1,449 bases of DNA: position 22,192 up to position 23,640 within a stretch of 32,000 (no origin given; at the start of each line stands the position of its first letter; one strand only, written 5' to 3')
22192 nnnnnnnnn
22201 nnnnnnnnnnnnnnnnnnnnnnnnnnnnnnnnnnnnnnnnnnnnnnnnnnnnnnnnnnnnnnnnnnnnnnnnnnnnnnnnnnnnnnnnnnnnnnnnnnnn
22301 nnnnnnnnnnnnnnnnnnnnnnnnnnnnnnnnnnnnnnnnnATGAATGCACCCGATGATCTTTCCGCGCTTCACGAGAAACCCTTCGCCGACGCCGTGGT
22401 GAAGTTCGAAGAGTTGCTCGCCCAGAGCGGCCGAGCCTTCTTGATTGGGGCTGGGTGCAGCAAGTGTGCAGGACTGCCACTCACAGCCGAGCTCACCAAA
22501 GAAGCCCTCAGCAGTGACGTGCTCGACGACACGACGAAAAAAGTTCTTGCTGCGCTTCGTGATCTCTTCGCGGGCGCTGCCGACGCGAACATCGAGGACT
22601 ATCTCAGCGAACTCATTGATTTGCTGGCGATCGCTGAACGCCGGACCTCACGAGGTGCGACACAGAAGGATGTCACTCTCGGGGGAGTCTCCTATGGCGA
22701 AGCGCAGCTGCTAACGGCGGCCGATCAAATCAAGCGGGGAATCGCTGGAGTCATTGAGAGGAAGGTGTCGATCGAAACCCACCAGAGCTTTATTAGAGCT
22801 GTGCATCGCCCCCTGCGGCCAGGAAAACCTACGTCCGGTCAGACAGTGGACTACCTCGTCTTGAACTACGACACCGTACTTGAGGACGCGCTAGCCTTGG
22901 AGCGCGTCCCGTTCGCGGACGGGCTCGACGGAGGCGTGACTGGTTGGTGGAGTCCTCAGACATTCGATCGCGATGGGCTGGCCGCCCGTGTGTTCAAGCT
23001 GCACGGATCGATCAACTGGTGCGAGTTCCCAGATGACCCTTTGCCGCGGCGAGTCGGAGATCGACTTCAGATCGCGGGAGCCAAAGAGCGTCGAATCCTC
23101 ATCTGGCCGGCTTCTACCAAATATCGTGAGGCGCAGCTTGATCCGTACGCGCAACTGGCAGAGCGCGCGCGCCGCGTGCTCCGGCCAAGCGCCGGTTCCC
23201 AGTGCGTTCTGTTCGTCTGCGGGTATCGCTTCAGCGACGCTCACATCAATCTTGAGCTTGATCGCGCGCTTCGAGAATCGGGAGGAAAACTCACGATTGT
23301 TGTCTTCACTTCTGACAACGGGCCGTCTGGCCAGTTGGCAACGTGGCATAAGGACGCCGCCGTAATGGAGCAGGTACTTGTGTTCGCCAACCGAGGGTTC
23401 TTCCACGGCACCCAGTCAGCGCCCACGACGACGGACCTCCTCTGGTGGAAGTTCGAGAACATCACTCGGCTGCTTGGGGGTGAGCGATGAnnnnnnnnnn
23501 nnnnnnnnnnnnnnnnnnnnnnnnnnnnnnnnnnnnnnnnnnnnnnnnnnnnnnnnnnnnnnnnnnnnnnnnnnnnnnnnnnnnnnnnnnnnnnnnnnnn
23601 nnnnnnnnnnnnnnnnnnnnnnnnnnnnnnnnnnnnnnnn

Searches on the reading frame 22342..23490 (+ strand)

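Call 7: search_protein_families(library=pfam, proteins=[window:22342-23490:+], max_evalue=0.01)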
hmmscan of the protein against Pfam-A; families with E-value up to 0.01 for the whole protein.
window:22342-23490:+ (382 aa): 1 family
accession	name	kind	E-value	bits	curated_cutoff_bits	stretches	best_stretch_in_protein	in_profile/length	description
PF13289.12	SIR2_2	-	4.2e-13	50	24.5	1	174-329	6-126/141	SIR2-like domain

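Call 8: search_protein_families(library=padloc, proteins=[window:22342-23490:+], max_evalue=0.001)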
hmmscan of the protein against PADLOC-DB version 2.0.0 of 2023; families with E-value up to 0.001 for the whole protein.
window:22342-23490:+ (382 aa): 25 families
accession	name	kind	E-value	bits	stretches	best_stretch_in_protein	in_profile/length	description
PDLC04088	SIR2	-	1.3e-63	213.5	1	18-378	9-384/390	-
PDLC04093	SIR2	-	1.8e-34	117.4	1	20-328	12-309/395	-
PDLC04094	SIR2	-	7e-28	95.9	1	26-313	17-286/399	-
PDLC04084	SIR2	-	9e-26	89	2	217-326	243-345/414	-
PDLC04081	SIR2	-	1.1e-24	85.3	1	30-378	18-344/345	-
PDLC02414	Aga_SIR2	-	3.6e-17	60.7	1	165-323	115-259/313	-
PDLC04087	SIR2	-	1.1e-16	58.7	1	167-323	131-287/343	-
PDLC02408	Aga_SIR2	-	2.3e-16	57.9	1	169-326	149-291/343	Class II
PDLC04090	SIR2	-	1.2e-14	52.3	1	20-321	34-350/426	-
PDLC04092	SIR2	-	2.1e-14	51.6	1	166-312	116-251/318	-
PDLC02186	SIR2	-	5.3e-12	43.5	1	32-326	31-338/412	-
PDLC04075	SIR2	-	1.1e-11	42.1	1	216-324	250-348/414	-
PDLC04096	SIR2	-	3.6e-11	41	1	167-321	21-173/230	-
PDLC04082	SIR2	-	1.1e-10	39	1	215-326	191-291/345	-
PDLC04078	SIR2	-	3.2e-10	38.1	1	216-323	15-116/171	-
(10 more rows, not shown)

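Call 57: search_protein_families(library=ncbifam, proteins=[window:22342-23490:+], max_evalue=0.1)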
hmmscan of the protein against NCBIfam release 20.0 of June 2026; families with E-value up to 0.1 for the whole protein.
window:22342-23490:+ (382 aa): 1 family
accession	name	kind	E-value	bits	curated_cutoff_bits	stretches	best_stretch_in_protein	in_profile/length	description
NF042942.1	SIR2_antiphage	equivalog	2.5e-10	39.9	500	1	32-325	25-331/392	SIR2 family anti-phage-associated protein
